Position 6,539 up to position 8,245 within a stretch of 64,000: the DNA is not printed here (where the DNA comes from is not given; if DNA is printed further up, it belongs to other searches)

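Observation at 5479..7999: Octaheme HAO-family cytochrome plus NapC/NrfH-type quinol dehydrogenase plus small membrane protein: candidate quinol-linked N-oxide/hydroxylamine module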

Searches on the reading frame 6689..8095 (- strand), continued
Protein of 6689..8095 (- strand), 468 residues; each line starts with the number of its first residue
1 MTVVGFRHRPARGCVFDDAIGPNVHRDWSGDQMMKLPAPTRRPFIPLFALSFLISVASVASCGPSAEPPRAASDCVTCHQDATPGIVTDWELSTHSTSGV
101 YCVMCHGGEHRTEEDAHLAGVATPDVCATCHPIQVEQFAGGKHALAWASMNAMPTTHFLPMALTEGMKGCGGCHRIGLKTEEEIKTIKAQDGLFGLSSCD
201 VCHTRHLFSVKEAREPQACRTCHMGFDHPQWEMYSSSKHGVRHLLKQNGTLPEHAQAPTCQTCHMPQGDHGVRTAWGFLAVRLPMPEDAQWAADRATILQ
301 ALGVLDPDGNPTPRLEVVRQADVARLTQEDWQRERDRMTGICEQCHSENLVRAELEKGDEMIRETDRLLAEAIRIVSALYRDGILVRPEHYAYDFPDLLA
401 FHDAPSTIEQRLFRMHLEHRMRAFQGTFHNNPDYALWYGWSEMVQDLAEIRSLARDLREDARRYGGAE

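Call 19: search_solved_structures(query=A1, max_evalue=0.01, show_alignments=5)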
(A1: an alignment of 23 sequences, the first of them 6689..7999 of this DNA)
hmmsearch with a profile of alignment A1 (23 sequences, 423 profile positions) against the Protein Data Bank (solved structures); distinct sequences matched with E-value up to 0.01: 9.
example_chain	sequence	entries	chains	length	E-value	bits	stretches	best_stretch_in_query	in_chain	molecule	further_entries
6h5l_A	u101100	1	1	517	5.6e-39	137.5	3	27-224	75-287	Similar to hydroxylamine oxidoreductase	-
4fas_A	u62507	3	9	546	2.6e-34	122.1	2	155-226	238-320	Hydroxylamine oxidoreductase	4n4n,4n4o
6m0p_A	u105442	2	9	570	3.3e-34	121.8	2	155-226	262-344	Aerobic hydroxylamine oxidoreductase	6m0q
1fgj_A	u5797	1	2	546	4e-34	121.5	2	52-226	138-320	HYDROXYLAMINE OXIDOREDUCTASE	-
4n4j_A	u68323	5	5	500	2.7e-33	118.7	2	22-228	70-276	hydroxylamine oxidoreductase | Similar to hydroxylamine oxidoreductase hao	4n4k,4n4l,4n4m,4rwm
6t5e_A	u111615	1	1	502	1.4e-32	116.4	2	155-228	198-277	Hydroxylamine oxidoreductase-like protein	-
6hif_G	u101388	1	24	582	1.7e-28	102.9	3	155-232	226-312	Hydrazine dehydrogenase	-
4qo5_A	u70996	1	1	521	2.8e-26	95.7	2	153-223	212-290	Hypothetical multiheme protein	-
6lod_A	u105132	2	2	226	0.0071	18.6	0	47-115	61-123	MULTIHEME_CYTC domain-containing protein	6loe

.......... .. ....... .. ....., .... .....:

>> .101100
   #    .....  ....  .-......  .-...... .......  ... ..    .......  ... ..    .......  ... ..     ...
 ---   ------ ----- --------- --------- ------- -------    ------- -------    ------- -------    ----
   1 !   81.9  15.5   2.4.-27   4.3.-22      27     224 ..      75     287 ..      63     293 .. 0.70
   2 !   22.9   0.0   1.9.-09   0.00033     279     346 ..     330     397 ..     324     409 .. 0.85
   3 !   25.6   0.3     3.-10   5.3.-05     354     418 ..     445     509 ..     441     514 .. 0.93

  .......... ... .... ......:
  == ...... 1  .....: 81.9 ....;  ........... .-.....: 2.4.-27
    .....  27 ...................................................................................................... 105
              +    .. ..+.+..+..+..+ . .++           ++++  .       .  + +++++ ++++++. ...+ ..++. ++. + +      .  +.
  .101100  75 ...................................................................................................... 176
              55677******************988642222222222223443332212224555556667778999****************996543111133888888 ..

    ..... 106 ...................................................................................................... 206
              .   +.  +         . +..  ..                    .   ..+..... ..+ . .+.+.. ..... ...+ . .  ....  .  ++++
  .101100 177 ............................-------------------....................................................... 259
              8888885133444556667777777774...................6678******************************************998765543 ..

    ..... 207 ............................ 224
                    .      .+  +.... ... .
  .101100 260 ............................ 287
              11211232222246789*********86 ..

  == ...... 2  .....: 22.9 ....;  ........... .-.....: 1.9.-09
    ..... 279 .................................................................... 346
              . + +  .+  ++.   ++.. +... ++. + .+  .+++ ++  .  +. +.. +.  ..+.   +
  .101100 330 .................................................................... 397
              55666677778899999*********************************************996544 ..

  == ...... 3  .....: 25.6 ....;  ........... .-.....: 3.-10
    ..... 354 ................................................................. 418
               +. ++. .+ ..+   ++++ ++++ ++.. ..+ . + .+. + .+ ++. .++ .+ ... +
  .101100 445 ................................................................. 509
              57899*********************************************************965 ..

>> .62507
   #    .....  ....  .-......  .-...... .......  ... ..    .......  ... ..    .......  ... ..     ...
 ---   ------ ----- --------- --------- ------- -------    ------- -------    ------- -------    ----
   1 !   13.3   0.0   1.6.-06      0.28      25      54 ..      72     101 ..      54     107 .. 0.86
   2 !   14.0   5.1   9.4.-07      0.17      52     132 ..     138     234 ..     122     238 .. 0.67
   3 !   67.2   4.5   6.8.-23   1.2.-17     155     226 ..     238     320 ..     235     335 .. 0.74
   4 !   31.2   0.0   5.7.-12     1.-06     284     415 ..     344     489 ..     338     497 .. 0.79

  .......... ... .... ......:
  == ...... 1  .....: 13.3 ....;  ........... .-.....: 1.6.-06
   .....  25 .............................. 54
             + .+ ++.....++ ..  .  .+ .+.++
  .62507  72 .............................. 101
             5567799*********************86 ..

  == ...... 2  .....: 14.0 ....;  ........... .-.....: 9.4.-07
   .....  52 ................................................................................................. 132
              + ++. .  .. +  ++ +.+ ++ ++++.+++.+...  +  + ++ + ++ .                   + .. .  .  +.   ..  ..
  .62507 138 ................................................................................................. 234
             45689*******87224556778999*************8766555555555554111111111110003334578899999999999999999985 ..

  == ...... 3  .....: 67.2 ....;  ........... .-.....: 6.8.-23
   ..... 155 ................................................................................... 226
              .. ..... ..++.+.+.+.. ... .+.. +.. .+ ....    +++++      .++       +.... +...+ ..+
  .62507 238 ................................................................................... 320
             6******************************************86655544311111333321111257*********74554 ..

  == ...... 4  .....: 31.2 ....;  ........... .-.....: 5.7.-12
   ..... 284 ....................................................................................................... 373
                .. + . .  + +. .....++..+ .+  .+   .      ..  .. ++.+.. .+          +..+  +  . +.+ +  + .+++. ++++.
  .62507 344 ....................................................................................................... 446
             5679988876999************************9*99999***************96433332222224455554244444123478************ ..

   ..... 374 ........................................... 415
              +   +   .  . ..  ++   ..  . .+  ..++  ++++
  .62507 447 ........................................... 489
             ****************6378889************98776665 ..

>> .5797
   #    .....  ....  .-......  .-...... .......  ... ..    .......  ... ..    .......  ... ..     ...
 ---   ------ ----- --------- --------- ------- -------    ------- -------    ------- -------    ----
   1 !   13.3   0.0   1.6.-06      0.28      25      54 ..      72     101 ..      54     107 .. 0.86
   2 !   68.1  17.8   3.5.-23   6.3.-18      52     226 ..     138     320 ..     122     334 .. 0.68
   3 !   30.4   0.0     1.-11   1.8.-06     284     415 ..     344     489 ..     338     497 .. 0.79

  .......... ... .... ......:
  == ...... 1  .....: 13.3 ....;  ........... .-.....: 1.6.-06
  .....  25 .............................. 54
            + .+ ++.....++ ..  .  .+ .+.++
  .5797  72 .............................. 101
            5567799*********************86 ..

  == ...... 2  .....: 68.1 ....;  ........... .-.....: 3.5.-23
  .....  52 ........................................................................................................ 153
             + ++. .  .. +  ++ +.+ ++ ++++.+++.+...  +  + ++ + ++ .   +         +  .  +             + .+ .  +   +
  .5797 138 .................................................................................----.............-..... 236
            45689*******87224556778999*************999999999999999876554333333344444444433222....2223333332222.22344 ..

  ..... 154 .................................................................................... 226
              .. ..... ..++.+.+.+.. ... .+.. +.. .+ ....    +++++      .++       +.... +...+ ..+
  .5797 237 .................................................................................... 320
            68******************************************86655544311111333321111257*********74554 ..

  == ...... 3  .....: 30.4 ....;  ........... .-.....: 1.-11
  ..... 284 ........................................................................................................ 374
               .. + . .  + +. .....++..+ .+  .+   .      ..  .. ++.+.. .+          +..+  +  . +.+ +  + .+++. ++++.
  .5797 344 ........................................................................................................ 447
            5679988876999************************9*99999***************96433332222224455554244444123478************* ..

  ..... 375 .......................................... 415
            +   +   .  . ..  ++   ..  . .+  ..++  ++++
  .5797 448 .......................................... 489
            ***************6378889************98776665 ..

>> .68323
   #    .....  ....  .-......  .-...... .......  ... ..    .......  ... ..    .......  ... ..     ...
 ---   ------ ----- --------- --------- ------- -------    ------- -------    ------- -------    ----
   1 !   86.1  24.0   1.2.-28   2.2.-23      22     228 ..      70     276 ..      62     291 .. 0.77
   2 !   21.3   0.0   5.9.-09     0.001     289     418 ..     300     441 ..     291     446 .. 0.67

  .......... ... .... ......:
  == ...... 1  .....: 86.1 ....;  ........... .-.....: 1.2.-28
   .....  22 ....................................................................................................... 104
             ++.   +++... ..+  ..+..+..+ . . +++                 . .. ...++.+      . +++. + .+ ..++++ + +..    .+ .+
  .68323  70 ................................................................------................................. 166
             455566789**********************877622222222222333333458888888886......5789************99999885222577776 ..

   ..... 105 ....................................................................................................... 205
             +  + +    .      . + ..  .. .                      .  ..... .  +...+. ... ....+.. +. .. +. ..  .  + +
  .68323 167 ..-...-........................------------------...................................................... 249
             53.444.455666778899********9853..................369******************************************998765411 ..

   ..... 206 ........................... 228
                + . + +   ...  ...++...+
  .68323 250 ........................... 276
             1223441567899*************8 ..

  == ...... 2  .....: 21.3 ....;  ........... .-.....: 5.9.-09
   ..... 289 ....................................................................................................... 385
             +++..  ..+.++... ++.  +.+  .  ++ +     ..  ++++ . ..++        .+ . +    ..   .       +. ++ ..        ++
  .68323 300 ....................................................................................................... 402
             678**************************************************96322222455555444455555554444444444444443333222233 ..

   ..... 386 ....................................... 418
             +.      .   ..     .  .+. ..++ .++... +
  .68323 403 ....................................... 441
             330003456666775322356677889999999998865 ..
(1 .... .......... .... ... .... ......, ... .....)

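Call 25: list_cluster_members(proteins=[P0121, P0122, P0126, P0127, P0137, P0184, P0200, P0201, P0223, P0241])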
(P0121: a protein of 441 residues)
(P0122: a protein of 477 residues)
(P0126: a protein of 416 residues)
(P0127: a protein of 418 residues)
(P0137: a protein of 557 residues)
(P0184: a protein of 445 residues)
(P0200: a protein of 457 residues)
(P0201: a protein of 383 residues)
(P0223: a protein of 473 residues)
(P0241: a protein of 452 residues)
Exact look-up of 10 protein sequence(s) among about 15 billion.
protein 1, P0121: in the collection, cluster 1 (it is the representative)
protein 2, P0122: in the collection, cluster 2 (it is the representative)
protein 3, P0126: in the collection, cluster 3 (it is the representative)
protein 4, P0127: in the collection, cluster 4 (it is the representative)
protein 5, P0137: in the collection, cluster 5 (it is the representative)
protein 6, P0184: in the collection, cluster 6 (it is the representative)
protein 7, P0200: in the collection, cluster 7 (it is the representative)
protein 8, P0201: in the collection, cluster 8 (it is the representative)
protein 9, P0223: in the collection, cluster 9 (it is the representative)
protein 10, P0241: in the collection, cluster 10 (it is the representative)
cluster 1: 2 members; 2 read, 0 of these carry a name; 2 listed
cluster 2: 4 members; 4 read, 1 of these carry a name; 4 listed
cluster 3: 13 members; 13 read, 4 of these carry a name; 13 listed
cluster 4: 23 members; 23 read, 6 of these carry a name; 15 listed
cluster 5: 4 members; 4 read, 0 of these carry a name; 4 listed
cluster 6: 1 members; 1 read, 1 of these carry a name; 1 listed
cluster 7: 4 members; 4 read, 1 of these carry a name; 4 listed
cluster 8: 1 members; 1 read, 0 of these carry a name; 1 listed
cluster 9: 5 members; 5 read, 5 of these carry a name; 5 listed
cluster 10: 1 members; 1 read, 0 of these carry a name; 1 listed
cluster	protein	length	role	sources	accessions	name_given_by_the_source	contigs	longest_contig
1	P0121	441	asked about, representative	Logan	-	-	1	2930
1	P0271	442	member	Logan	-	-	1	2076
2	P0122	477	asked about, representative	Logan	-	-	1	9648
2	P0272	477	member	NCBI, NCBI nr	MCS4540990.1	MAG: cytochrome C [Euryarchaeota archaeon] | cytochrome C [Euryarchaeota archaeon]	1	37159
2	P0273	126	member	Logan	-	-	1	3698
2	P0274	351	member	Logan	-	-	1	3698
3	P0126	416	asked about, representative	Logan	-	-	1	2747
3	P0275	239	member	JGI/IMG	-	hypothetical protein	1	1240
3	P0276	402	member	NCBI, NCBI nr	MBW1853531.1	MAG: cytochrome C [Deltaproteobacteria bacterium] | cytochrome C [Deltaproteobacteria bacterium]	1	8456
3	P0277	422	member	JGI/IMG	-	hypothetical protein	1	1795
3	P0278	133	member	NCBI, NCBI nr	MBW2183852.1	MAG: hypothetical protein JRF49_08310, partial [Deltaproteobacteria bacterium] | hypothetical protein [Deltaproteobacteria bacterium]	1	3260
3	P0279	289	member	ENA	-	-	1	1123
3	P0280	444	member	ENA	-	-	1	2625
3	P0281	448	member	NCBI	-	-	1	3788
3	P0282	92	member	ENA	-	-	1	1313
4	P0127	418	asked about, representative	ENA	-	-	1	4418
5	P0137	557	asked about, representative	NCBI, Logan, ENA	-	-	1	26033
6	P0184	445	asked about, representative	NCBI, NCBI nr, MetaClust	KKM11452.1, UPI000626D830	hypothetical protein SY88_08525 [Clostridiales bacterium PH28_bin88] | status=active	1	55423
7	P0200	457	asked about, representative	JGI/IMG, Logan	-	hypothetical protein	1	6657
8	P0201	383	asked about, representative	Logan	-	-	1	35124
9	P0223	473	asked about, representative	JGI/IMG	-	hydroxylamine dehydrogenase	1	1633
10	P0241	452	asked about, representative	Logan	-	-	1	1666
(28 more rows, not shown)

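Call 42: predict_structure(alignment_id=A1)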
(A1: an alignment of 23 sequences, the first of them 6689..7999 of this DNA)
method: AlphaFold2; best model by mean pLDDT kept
length: 436 residues; sequences in the alignment: 23
mean_pLDDT: 59.2   pTM: 0.52
mean pLDDT of the five models: 59.2, 57.0, 56.3, 55.8, 55.8
residues with pLDDT >= 90: 38; 70-90: 128; 50-70: 106; < 50: 164
segments of 3 or more residues with pLDDT < 50: 1-15, 25-36, 109-208, 224-249, 290-294
pLDDT, mean of each block of 10 residues (from residue 1): 43 47 48 47 80 70 76 81 73 72 52 33 25 25 32 41 26 32 30 28 43 60 39 28 39 77 87 84 65 56 67 67 71 91 93 83 71 78 75 58 65 93 95 61
secondary structure, 60 per line:
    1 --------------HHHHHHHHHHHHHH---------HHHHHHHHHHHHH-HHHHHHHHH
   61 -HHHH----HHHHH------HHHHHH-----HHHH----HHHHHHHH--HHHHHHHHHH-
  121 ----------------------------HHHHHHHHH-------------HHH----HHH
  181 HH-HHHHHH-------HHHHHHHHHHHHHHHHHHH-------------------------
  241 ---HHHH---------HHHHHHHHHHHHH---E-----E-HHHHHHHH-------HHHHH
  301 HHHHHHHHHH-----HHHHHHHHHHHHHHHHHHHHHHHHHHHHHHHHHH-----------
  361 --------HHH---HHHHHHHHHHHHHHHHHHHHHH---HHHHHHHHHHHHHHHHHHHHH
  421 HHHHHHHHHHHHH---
elements in order: H15-28 H38-50 H52-60 H62-65 H70-74 H81-86 H92-95 H100-107 H110-119 H149-157 H178-182 H184-189 H197-215 H244-247 H257-269 H281-288 H296-310 H316-349 H375-396 H400-433

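Call 51: predict_structure(alignment_id=A3)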
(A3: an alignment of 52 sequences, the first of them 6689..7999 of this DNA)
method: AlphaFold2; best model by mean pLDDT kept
length: 436 residues; sequences in the alignment: 52
mean_pLDDT: 89.0   pTM: 0.85
mean pLDDT of the five models: 89.0, 87.9, 87.8, 81.2, 80.3
residues with pLDDT >= 90: 316; 70-90: 76; 50-70: 29; < 50: 15
segments of 3 or more residues with pLDDT < 50: 1-3, 24-34
pLDDT, mean of each block of 10 residues (from residue 1): 52 56 48 55 92 95 93 92 90 94 96 92 78 81 93 83 83 87 94 92 98 98 96 94 92 96 97 95 90 92 97 98 98 99 98 93 88 91 95 97 98 99 97 72
secondary structure, 60 per line:
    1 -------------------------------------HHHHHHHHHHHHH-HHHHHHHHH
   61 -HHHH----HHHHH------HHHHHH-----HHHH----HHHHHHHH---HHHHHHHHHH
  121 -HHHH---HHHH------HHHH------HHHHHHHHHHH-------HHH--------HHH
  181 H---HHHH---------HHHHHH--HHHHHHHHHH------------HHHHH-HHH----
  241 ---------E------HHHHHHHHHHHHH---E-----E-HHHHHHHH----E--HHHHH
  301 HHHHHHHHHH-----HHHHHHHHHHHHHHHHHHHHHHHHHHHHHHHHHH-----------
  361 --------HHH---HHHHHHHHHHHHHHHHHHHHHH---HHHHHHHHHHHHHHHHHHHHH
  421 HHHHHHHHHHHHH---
elements in order: H38-50 H52-60 H62-65 H70-74 H81-86 H92-95 H100-107 H111-120 H122-125 H129-132 H139-142 H149-159 H178-181 H185-188 H198-203 H206-215 H228-232 H257-269 H281-288 H296-310 H316-349 H375-396 H400-433
